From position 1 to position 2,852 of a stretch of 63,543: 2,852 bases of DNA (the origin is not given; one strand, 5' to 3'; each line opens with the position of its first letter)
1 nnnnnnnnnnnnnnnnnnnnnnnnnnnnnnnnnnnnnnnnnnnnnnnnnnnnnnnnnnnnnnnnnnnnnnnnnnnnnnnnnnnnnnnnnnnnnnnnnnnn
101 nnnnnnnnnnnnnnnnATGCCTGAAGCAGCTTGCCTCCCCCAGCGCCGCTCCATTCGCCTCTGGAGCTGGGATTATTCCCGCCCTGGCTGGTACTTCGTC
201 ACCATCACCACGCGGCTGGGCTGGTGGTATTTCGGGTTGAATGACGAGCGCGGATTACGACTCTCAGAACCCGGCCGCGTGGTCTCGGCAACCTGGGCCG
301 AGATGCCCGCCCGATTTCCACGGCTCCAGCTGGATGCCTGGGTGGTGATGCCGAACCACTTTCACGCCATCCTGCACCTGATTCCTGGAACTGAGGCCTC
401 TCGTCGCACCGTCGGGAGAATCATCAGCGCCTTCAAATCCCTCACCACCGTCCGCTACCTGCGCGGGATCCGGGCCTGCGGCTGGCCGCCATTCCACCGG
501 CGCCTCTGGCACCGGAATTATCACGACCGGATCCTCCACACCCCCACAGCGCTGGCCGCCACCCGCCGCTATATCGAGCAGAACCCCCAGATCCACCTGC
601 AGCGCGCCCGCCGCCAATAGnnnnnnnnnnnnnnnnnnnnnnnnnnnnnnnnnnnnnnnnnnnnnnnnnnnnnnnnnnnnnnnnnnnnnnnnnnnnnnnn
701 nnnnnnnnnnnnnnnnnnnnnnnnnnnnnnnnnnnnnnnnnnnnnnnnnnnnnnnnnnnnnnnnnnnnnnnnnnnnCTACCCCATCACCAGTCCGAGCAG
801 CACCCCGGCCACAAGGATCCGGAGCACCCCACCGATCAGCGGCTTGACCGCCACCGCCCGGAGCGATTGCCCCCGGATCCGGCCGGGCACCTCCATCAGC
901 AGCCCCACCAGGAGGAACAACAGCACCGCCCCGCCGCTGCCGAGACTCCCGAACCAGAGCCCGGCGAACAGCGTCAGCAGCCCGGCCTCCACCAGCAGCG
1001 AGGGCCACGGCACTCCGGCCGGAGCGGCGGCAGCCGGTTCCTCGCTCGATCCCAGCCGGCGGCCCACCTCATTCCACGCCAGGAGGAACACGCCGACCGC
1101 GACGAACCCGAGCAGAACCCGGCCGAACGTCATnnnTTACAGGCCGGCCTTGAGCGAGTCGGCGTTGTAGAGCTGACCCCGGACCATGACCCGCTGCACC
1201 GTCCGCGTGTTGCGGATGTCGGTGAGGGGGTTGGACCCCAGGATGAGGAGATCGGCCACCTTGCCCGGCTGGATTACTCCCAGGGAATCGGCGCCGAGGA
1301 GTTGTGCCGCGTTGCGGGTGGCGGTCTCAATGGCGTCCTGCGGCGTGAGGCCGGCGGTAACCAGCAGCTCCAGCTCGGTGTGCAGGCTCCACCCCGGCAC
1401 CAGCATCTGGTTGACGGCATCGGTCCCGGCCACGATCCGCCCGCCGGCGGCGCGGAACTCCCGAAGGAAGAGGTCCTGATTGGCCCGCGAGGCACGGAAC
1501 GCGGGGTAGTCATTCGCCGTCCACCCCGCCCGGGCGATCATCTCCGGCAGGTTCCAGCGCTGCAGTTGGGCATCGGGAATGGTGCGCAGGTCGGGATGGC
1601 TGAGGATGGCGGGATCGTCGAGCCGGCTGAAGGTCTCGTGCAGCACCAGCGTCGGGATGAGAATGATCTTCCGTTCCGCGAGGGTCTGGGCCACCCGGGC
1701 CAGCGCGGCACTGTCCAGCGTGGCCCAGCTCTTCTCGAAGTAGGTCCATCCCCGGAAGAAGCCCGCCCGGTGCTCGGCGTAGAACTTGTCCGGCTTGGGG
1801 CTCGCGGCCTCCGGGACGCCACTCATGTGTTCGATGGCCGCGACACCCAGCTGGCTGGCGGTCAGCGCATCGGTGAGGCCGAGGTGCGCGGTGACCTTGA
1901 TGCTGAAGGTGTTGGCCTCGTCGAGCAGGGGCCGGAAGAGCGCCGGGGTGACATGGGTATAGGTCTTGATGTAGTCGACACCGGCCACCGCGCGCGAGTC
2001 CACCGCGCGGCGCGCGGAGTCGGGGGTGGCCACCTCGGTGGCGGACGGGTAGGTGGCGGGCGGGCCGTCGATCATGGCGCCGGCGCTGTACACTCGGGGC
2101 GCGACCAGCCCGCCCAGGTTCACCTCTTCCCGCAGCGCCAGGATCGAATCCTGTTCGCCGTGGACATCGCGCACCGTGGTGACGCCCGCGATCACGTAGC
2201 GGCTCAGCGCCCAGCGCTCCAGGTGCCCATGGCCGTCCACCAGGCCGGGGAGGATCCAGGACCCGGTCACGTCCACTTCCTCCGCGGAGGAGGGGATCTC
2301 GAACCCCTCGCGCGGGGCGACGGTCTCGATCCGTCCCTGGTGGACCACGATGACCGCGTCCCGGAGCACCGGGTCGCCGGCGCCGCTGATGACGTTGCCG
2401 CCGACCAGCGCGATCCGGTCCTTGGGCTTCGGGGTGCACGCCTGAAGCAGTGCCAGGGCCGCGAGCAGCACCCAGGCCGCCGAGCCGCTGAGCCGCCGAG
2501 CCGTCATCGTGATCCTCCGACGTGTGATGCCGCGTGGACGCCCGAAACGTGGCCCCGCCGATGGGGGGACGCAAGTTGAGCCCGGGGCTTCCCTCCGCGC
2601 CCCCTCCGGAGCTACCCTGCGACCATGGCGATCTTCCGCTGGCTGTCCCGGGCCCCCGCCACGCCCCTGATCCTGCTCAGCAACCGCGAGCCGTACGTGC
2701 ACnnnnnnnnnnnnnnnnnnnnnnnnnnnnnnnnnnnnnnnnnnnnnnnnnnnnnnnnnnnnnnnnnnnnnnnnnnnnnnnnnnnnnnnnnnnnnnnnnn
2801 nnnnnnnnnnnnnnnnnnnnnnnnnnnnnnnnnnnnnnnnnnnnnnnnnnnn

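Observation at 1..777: RAYT-type transposase flanked by inverted arrays of an 8-nt tandem repeat (a REP-like arrangement with an unusual repeat type)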

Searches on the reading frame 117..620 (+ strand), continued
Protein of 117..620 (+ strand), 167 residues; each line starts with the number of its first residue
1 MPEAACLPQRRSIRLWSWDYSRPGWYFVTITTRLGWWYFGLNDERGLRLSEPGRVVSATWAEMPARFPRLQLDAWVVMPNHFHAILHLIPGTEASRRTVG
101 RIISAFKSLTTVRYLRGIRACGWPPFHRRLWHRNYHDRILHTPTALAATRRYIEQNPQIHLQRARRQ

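Call 79: find_encoding_contigs(protein=P0362, flank=10000, max_places=2)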
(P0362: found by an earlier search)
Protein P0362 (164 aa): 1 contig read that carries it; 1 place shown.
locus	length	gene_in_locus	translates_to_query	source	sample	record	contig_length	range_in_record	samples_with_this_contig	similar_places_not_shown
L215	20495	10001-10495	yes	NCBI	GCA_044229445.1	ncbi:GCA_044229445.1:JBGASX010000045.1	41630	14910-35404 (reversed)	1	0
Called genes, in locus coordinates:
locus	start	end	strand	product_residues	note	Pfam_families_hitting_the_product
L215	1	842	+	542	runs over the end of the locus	PF01523:PmbA_TldD_1st, PF19289:PmbA_TldD_3rd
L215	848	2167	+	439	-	PF19290:PmbA_TldD_2nd (faint), PF19289:PmbA_TldD_3rd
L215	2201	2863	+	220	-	PF13709:DUF4159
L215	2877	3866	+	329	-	PF20030:bpMoxR, PF07726:AAA_3, PF07728:AAA_5, PF17863:AAA_lid_2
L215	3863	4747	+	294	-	PF01882:DUF58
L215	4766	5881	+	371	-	PF07584:BatA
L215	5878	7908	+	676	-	PF13779:DUF4175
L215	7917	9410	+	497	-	-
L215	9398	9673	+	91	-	-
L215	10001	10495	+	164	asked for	-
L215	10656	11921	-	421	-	PF13606:Ank_3 (faint), PF12796:Ank_2 (faint), PF13857:Ank_5 (faint), PF00023:Ank (faint)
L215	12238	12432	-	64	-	-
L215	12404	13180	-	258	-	-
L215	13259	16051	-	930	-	PF08450:SGL (faint), PF05960:DUF885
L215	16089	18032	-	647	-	PF00512:HisKA, PF02518:HATPase_c, PF00072:Response_reg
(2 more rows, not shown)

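Call 83: find_encoding_contigs(protein=P0010, flank=10000, max_places=1)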
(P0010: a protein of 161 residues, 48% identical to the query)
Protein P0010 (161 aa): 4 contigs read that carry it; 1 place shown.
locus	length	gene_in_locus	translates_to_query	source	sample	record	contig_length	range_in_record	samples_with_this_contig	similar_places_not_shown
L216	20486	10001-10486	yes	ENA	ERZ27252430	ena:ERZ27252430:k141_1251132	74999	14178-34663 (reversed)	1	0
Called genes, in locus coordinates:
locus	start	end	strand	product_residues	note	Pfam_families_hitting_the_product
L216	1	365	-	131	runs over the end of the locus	PF01479:S4, PF28601:HSP15_C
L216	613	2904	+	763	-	PF13174:TPR_6 (faint), PF01464:SLT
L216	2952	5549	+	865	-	PF13188:PAS_8 (faint), PF00989:PAS (weak), PF08448:PAS_4, PF00989:PAS, PF08448:PAS_4, PF13426:PAS_9, PF02518:HATPase_c, PF00072:Response_reg, +1 more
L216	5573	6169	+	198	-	PF09990:DUF2231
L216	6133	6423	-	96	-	PF01541:GIY-YIG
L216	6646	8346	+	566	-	PF25323:6TM_PilS, PF00989:PAS (weak), PF13426:PAS_9 (weak), PF00512:HisKA, PF02518:HATPase_c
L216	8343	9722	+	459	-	PF00072:Response_reg, PF00158:Sigma54_activat, PF14532:Sigma54_activ_2, PF07728:AAA_5, PF25601:AAA_lid_14, PF02954:HTH_8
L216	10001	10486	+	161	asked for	-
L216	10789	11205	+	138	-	PF07963:N_methyl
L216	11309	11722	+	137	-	PF07963:N_methyl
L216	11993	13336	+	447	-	PF00072:Response_reg, PF00158:Sigma54_activat, PF14532:Sigma54_activ_2, PF07724:AAA_2 (weak), PF07728:AAA_5 (weak), PF25601:AAA_lid_14, PF02954:HTH_8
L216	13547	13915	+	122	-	PF07963:N_methyl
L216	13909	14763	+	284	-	-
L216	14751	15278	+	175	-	-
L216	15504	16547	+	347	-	PF11104:PilM_2, PF14450:FtsA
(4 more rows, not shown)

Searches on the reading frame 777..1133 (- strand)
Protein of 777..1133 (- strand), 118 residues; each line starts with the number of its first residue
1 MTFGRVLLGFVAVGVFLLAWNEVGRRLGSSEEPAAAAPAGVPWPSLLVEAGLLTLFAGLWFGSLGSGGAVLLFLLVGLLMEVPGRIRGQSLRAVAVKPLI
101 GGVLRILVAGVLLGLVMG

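Call 5: search_protein_families(library=pfam, proteins=[window:777-1133:-], max_evalue=0.01)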
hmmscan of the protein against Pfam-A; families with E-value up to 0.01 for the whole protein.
window:777-1133:- (118 aa): 0 families

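Call 6: search_protein_families(library=ncbifam, proteins=[window:777-1133:-], max_evalue=0.01)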
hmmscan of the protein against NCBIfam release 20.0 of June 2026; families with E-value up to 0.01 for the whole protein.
window:777-1133:- (118 aa): 0 families

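Call 15: find_encoding_contigs(protein=window:777-1133:-, flank=10000, max_places=6)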
Protein window:777-1133:- (118 aa): no gene with exactly this product is on record in the collection.

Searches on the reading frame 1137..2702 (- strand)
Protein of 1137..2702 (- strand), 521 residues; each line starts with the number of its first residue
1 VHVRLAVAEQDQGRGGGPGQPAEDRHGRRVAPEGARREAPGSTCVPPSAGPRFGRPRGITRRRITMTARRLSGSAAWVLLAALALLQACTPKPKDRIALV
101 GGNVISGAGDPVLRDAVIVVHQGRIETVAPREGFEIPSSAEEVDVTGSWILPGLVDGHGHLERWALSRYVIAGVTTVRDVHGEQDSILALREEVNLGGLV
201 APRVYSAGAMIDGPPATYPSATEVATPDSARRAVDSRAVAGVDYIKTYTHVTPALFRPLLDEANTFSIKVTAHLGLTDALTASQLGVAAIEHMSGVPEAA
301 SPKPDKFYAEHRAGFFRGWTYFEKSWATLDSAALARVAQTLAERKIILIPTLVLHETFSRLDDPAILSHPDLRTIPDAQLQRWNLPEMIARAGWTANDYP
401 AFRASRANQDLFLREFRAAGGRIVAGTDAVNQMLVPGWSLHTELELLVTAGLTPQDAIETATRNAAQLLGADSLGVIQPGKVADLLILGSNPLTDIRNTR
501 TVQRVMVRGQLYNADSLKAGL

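Call 5: search_protein_families(library=pfam, proteins=[window:1137-2702:-], max_evalue=0.01)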
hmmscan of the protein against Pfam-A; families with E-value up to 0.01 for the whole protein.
window:1137-2702:- (521 aa): 2 families
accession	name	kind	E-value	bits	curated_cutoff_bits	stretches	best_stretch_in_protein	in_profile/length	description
PF01979.26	Amidohydro_1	-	8.3e-22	78.3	25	1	150-511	2-344/345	Amidohydrolase family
PF07969.17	Amidohydro_3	-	2.6e-10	40.8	29.7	1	388-510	323-469/472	Amidohydrolase family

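Call 6: search_protein_families(library=ncbifam, proteins=[window:1137-2702:-], max_evalue=0.01)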
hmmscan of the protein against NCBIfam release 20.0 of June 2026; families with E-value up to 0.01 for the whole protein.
window:1137-2702:- (521 aa): 50 families (the best 25 are shown)
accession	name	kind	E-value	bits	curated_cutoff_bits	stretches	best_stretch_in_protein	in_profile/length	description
NF051886.1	XaaProDiPepCaul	equivalog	2.9e-32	112.2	500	3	414-512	301-397/398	Xaa-Pro dipeptidase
TIGR01224.1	hutI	equivalog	1.3e-13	50.6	298.15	2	115-161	3-49/377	imidazolonepropionase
NF006689.0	PRK09237.1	equivalog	1.3e-12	47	371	2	433-489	280-336/383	amidohydrolase/deacetylase family metallohydrolase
NF006055.0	PRK08203.1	equivalog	1.4e-10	40.4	532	2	112-165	23-75/455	8-oxoguanine deaminase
TIGR02318.1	phosphono_phnM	equivalog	4e-10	39.2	390.55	2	444-511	311-374/376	phosphonate metabolism protein PhnM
TIGR01178.1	ade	equivalog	4.9e-10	38.5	472.5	1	439-517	263-335/552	adenine deaminase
NF006056.0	PRK08204.1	subfamily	1.1e-09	37.6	391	2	97-163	5-69/449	hypothetical protein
NF011990.0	PRK15446.2-6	subfamily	1.3e-09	37.3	233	1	99-159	5-64/390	alpha-D-ribose 1-methylphosphonate 5-triphosphate diphosphatase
NF011989.0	PRK15446.2-5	equivalog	1.5e-09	37.1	565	1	110-159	15-61/385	alpha-D-ribose 1-methylphosphonate 5-triphosphate diphosphatase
NF005759.0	PRK07583.1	equivalog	6.2e-09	35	403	2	115-163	40-86/438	cytosine deaminase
NF004636.0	PRK05985.1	subfamily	3.4e-08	32.7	408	1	116-163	18-63/398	amidohydrolase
NF005557.0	PRK07228.1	equivalog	1.8e-07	30.2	522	1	451-493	336-379/445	5'-deoxyadenosine deaminase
NF006549.0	PRK09045.1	equivalog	2.1e-07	30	540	1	110-161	24-76/444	TRZ/ATZ family hydrolase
TIGR02967.1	guan_deamin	equivalog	6.1e-07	28.8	375.4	1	112-164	3-57/401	guanine deaminase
TIGR00221.1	nagA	equivalog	7.6e-07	28.4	225.65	0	109-158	15-62/380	N-acetylglucosamine-6-phosphate deacetylase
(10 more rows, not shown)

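Call 41: find_homologous_proteins(query=window:1137-2507:-, max_evalue=1e-60)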
Query window:1137-2507:- (456 aa): 1611 proteins with E <= 1e-60 among 8000 candidates; the best 120 are listed.
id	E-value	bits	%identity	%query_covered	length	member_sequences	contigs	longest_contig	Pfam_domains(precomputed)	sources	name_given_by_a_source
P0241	3.6e-297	1003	100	100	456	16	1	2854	PF07969.18,PF01979.27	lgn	-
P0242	5.3e-242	822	83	95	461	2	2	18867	PF07969.18,PF01979.27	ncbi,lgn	-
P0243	8.9e-240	814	79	100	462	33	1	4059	PF07969.18,PF01979.27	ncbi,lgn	-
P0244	1.7e-238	810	78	100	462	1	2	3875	PF07969.18,PF01979.27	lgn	-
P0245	1.9e-231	787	78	97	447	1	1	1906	PF07969.18,PF01979.27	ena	-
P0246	4.7e-231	785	76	100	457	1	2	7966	PF07969.18,PF01979.27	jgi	jgi:imidazolonepropionase-like amidohydrolase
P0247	5.1e-231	785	79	94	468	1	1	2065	PF07969.18,PF01979.27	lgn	-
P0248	2.0e-230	783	78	95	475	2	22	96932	PF07969.18,PF01979.27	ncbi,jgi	ncbi:MAG TPA: amidohydrolase family protein [Gemmatimonadales bacterium]|jgi:imidazolonepropionase-l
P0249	1.2e-229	781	78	94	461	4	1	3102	PF07969.18,PF01979.27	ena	-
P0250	1.3e-228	777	78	95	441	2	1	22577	PF07969.18,PF01979.27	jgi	jgi:imidazolonepropionase-like amidohydrolase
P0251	1.4e-228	777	78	95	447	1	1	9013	PF07969.18,PF01979.27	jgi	jgi:imidazolonepropionase-like amidohydrolase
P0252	1.9e-228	777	79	95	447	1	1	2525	PF07969.18,PF01979.27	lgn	-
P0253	2.1e-228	777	79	95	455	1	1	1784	PF07969.18,PF01979.27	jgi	-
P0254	2.7e-228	776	77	97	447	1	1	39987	PF07969.18,PF01979.27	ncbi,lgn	-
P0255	3.3e-228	776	79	95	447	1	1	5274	PF07969.18,PF01979.27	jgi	jgi:imidazolonepropionase-like amidohydrolase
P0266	1.0e-225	768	75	97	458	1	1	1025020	PF07969.18,PF01979.27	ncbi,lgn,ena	-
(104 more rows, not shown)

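Call 42: find_encoding_contigs(protein=P0242, flank=10000, max_places=2)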
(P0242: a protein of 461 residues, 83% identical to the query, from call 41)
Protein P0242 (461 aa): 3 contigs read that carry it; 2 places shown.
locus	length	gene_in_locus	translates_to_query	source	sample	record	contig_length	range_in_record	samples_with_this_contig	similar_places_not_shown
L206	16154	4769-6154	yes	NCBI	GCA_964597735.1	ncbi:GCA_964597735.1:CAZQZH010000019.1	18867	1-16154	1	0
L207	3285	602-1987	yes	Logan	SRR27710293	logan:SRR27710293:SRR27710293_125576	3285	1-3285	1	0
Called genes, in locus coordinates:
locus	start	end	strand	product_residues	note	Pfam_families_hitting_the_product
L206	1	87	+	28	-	?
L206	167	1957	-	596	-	PF19291:TREH_N, PF00723:Glyco_hydro_15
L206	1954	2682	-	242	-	PF02358:Trehalose_PPase, PF08282:Hydrolase_3 (weak)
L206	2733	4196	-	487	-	PF00982:Glyco_transf_20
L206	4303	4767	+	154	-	PF13474:SnoaL_3 (weak), PF14534:DUF4440 (weak)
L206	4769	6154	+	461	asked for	PF01979:Amidohydro_1, PF07969:Amidohydro_3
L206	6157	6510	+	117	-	-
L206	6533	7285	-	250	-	-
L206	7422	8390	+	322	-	PF00586:AIRS, PF02769:AIRS_C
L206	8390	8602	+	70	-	-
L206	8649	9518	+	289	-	PF00582:Usp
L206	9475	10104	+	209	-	PF00075:RNase_H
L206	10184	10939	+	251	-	PF13240:Zn_Ribbon_1 (faint), PF13248:Zn_ribbon_3 (faint), PF12773:DZR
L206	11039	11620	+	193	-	-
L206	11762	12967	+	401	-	PF00108:Thiolase_N, PF02803:Thiolase_C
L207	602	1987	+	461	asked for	PF01979:Amidohydro_1, PF07969:Amidohydro_3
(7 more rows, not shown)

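Call 43: find_encoding_contigs(protein=P0248, flank=10000, max_places=3)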
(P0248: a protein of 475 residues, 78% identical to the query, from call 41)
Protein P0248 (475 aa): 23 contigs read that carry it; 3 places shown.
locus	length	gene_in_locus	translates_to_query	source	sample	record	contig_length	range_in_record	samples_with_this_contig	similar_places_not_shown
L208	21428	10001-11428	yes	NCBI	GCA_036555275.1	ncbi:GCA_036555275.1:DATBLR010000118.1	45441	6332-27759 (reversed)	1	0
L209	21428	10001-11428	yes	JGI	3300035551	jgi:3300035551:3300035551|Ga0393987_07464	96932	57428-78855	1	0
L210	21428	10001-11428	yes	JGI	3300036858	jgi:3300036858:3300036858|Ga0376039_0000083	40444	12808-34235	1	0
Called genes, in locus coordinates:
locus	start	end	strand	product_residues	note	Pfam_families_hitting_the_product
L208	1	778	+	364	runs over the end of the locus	-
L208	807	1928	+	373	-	-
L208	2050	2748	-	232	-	PF05552:MS_channel_1st_1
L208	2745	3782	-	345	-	PF08240:ADH_N, PF00107:ADH_zinc_N, PF13602:ADH_zinc_N_2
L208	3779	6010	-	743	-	PF02368:Big_2 (weak), PF26182:Ig_NUP210_5th (faint), PF21461:HL_N-beta (faint), PF26550:Tricorn_2nd (weak), PF07676:PD40 (weak), PF26549:Tricorn_N, PF07676:PD40, PF26549:Tricorn_N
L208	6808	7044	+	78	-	-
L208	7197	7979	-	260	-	PF02358:Trehalose_PPase, PF08282:Hydrolase_3 (weak)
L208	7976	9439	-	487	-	PF00982:Glyco_transf_20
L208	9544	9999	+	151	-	PF13474:SnoaL_3, PF14534:DUF4440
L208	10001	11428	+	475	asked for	PF01979:Amidohydro_1, PF07969:Amidohydro_3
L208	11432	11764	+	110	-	-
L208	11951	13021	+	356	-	-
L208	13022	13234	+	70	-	-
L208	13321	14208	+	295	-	PF00582:Usp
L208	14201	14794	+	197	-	PF00075:RNase_H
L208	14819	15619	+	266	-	PF12773:DZR (weak), PF13248:Zn_ribbon_3 (faint)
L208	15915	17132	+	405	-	PF00108:Thiolase_N, PF00109:ketoacyl-synt (weak), PF02803:Thiolase_C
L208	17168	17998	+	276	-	-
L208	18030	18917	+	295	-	PF02737:3HCDH_N, PF00725:3HCDH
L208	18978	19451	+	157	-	-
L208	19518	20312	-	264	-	PF01976:DUF116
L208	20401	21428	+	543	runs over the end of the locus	PF01565:FAD_binding_4, PF02913:FAD-oxidase_C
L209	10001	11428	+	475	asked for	PF01979:Amidohydro_1, PF07969:Amidohydro_3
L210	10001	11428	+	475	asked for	PF01979:Amidohydro_1, PF07969:Amidohydro_3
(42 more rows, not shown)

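Call 44: find_encoding_contigs(protein=P0266, flank=10000, max_places=2)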
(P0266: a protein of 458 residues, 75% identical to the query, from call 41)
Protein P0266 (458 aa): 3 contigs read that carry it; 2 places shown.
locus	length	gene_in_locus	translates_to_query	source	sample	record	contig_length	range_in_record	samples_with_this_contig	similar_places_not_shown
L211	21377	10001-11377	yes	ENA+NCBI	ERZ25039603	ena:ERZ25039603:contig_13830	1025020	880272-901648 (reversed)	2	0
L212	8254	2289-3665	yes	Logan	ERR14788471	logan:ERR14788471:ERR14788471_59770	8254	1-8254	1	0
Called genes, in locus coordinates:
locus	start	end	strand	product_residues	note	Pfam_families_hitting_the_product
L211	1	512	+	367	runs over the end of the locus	-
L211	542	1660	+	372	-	-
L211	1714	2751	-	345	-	PF08240:ADH_N, PF00107:ADH_zinc_N, PF13602:ADH_zinc_N_2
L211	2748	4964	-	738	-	PF21461:HL_N-beta (faint), PF26182:Ig_NUP210_5th (faint), PF02368:Big_2 (weak), PF26550:Tricorn_2nd (weak), PF07676:PD40 (weak), PF26549:Tricorn_N, PF07676:PD40, PF26549:Tricorn_N, +1 more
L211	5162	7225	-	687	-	PF02129:Peptidase_S15, PF00326:Peptidase_S9 (weak), PF00561:Abhydrolase_1, PF12146:Hydrolase_4 (weak), PF08530:PepX_C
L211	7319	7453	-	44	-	-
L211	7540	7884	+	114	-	-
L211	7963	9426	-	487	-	PF00982:Glyco_transf_20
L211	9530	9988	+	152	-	PF13474:SnoaL_3, PF14534:DUF4440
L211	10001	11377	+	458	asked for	PF01979:Amidohydro_1, PF07969:Amidohydro_3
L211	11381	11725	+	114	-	-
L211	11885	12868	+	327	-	PF00586:AIRS, PF02769:AIRS_C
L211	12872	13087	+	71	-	-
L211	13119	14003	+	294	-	PF00582:Usp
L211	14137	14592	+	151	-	PF00075:RNase_H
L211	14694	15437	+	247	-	PF13248:Zn_ribbon_3 (faint), PF12773:DZR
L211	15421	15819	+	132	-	PF10463:Peptidase_U49 (weak)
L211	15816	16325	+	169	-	-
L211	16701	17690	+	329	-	PF00108:Thiolase_N, PF02803:Thiolase_C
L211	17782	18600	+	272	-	-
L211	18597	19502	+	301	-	PF02737:3HCDH_N, PF00725:3HCDH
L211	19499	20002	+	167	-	-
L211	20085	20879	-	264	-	PF01976:DUF116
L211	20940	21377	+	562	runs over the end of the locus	PF01565:FAD_binding_4, PF02913:FAD-oxidase_C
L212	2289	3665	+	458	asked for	PF01979:Amidohydro_1, PF07969:Amidohydro_3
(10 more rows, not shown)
